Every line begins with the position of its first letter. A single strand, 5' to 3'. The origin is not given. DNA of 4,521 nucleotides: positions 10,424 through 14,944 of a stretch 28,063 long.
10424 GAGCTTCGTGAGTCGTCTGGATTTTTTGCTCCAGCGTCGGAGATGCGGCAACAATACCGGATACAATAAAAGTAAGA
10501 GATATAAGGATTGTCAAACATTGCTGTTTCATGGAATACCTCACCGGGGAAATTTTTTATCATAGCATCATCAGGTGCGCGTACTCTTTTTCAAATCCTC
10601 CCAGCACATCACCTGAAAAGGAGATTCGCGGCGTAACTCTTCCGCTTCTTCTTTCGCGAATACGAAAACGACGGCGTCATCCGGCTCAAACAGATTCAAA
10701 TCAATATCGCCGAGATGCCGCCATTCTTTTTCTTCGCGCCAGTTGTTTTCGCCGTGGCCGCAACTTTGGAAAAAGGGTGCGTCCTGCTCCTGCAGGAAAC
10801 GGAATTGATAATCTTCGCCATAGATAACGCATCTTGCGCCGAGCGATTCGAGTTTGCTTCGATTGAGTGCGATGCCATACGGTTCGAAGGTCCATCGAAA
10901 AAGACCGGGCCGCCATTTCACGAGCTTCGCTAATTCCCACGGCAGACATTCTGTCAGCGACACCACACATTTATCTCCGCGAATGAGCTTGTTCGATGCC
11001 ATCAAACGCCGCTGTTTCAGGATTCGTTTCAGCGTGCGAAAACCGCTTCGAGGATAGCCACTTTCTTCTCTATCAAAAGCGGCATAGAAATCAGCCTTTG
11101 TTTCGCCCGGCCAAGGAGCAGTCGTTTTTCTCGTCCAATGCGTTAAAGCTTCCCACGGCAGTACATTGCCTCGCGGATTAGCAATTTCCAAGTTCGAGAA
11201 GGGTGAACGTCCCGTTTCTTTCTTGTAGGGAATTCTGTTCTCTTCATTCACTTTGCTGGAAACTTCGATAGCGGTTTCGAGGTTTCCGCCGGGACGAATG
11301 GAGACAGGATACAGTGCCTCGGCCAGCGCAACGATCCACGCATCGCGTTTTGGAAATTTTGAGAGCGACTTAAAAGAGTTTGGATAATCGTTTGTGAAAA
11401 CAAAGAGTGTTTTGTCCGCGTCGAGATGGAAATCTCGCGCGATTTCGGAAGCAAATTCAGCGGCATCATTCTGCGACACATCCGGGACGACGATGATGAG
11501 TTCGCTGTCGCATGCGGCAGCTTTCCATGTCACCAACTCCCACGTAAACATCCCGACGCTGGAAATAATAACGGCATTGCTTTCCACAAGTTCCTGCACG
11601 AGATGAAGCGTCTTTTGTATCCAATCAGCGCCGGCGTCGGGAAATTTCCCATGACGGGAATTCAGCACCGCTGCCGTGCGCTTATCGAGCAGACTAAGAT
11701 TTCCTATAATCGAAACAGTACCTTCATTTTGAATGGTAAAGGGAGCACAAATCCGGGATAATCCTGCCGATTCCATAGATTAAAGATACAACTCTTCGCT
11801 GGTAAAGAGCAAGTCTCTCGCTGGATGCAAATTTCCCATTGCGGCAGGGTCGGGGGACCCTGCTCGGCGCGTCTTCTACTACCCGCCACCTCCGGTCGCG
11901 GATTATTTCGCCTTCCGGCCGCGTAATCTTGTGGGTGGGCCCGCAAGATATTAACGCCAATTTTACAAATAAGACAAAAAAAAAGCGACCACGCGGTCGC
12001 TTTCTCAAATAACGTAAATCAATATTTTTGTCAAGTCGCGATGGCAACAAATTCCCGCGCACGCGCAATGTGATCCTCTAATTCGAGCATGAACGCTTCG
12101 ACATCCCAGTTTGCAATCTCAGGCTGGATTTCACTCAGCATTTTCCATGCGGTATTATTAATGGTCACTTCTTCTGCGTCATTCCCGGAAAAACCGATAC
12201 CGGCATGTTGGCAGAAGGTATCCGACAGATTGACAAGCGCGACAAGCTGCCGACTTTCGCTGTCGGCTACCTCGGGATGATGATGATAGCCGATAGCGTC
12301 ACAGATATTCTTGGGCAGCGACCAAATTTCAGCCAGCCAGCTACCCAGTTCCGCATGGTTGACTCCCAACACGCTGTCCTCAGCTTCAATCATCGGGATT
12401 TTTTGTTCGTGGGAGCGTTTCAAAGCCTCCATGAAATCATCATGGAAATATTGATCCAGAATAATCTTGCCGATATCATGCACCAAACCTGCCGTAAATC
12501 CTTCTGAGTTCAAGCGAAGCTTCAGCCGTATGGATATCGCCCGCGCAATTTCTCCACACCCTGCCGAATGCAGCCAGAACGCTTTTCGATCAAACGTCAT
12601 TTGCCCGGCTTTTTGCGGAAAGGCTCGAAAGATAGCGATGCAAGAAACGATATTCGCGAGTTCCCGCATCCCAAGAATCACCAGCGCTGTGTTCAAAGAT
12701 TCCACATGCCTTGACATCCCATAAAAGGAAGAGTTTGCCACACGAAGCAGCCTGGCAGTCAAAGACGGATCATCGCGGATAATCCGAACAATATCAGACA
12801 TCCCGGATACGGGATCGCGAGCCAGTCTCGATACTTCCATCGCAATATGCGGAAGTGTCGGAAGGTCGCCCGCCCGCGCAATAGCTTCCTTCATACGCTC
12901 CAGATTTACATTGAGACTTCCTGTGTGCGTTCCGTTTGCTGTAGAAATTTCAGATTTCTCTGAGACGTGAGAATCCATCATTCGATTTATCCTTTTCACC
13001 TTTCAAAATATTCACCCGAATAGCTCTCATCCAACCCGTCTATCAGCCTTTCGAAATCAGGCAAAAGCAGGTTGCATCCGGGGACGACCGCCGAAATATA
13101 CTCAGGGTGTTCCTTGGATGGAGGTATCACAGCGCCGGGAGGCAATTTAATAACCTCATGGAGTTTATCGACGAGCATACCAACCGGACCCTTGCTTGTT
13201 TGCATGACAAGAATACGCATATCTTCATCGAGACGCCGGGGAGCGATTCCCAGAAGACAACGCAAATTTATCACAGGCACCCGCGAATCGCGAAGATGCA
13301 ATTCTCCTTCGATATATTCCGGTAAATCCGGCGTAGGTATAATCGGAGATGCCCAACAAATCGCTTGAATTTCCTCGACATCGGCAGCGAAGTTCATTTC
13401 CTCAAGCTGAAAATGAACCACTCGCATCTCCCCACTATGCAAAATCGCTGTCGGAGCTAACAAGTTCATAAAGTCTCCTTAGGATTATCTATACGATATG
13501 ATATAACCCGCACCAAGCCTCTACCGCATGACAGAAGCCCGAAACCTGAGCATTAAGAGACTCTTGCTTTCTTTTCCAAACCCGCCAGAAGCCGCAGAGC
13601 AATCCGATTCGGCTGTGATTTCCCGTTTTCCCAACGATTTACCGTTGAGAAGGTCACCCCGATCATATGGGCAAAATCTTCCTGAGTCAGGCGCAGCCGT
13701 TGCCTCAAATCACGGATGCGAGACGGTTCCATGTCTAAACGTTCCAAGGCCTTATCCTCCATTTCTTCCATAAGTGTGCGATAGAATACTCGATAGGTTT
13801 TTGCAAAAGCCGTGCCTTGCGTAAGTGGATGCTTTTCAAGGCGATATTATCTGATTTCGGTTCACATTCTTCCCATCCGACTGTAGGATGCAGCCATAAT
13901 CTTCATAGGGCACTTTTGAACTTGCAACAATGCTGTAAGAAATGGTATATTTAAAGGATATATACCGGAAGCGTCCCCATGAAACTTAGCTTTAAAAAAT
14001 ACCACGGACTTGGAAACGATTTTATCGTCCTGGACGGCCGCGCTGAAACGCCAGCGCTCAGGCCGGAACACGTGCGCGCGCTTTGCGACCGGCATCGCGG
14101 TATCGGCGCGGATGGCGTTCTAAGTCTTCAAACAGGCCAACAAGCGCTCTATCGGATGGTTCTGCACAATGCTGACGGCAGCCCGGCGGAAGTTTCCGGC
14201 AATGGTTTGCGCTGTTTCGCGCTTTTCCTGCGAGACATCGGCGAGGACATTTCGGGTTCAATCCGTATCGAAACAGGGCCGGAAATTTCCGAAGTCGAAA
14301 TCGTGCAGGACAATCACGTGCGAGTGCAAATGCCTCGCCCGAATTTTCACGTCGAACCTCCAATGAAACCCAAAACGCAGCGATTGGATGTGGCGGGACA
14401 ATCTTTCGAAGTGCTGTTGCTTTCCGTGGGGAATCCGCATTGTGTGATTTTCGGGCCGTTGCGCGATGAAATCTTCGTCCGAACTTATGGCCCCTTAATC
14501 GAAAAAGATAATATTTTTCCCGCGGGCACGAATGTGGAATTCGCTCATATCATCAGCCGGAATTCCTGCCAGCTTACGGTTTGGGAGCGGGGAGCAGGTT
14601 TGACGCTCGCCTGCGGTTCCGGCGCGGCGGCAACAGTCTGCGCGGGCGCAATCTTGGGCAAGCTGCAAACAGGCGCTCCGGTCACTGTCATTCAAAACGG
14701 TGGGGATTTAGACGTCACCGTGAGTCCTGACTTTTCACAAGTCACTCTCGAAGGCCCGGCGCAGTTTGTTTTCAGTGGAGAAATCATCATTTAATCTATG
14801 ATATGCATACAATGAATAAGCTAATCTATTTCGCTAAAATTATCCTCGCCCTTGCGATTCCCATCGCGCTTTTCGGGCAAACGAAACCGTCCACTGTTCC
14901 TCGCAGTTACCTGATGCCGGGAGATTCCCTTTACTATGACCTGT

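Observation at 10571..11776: DprA/SLOG-like domain fused to an AbiGi/ADP-ribosyltransferase-like domain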

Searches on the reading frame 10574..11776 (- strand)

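Call 4: search_protein_families(library=pfam, proteins=[window:10574-11776:-], max_evalue=10)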
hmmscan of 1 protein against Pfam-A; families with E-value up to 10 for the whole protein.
window:10574-11776:- (401 aa): 1 family
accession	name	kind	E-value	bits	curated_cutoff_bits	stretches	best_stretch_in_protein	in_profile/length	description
PF02481.21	DNA_processg_A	-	0.023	14.3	29.6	1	23-169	33-174/212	DNA recombination-mediator protein A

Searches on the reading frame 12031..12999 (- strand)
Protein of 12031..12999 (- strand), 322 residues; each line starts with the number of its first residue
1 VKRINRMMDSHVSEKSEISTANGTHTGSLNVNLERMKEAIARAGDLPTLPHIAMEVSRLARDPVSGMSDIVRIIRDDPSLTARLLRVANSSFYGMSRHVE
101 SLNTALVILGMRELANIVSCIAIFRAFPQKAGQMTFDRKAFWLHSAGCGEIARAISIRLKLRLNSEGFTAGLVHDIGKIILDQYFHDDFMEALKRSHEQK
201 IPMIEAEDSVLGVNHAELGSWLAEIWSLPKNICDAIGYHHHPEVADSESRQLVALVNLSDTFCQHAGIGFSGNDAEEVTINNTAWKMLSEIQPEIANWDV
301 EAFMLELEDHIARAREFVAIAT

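Call 14: search_protein_families(library=pfam, proteins=[window:12031-12999:-], max_evalue=0.001)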
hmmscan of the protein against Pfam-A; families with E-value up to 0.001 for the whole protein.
window:12031-12999:- (322 aa): 2 families
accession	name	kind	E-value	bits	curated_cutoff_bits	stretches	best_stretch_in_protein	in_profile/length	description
PF08668.18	HDOD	-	1.5e-60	204.5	22.9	1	46-242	1-196/196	HDOD domain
PF01966.28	HD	-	7e-07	30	22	1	144-252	4-106/116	HD domain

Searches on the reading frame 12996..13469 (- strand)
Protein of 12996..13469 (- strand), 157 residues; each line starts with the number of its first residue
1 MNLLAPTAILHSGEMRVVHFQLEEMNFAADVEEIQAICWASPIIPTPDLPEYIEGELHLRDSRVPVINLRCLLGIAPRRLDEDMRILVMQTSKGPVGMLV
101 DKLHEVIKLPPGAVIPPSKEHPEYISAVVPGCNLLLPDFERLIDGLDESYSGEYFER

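Call 14: search_protein_families(library=pfam, proteins=[window:12996-13469:-], max_evalue=0.001)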
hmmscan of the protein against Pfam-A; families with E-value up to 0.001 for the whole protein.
window:12996-13469:- (157 aa): 1 family
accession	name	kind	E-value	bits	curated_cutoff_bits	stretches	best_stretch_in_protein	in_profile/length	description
PF01584.24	CheW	-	1.2e-23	83.7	23.5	1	17-144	2-135/138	CheW-like domain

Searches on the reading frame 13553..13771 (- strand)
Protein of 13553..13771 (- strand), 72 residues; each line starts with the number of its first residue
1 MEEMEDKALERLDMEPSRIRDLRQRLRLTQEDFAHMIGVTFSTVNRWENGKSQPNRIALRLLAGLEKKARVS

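Call 14: search_protein_families(library=pfam, proteins=[window:13553-13771:-], max_evalue=0.001)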
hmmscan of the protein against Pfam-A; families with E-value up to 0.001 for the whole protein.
window:13553-13771:- (72 aa): 6 families
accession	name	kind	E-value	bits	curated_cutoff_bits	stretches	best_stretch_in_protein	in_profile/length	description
PF01381.28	HTH_3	-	3.7e-13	49.7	23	1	19-63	1-45/55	Helix-turn-helix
PF13560.12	HTH_31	-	1.5e-08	35.2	27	1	18-63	5-51/64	Helix-turn-helix domain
PF15731.11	MqsA_antitoxin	-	4.5e-08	33.7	30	1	11-68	66-123/131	Antitoxin component of bacterial toxin-antitoxin system, MqsA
PF22495.2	HTH_92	-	6.8e-06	25.7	27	1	20-58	1-39/45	RsaL-like HTH domain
PF12844.13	HTH_19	-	6.7e-05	23.2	30.2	1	18-56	3-41/64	Helix-turn-helix domain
PF13545.12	HTH_Crp_2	-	0.00012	22.4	27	1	23-46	18-41/70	Crp-like helix-turn-helix domain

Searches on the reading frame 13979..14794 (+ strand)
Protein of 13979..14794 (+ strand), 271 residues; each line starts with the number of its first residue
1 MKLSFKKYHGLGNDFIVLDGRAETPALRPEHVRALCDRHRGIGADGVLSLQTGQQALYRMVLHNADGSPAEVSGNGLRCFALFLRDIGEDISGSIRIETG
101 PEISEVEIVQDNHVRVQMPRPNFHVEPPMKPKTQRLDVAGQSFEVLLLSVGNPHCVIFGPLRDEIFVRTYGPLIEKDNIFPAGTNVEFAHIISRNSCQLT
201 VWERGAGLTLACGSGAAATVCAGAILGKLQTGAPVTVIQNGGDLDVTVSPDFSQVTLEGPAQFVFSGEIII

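Call 14: search_protein_families(library=pfam, proteins=[window:13979-14794:+], max_evalue=0.001)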
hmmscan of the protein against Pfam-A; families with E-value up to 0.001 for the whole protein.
window:13979-14794:+ (271 aa): 1 family
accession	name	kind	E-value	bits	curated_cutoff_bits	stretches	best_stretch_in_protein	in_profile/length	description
PF01678.24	DAP_epimerase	-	4.5e-49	166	34.7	2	5-122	1-119/121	Diaminopimelate epimerase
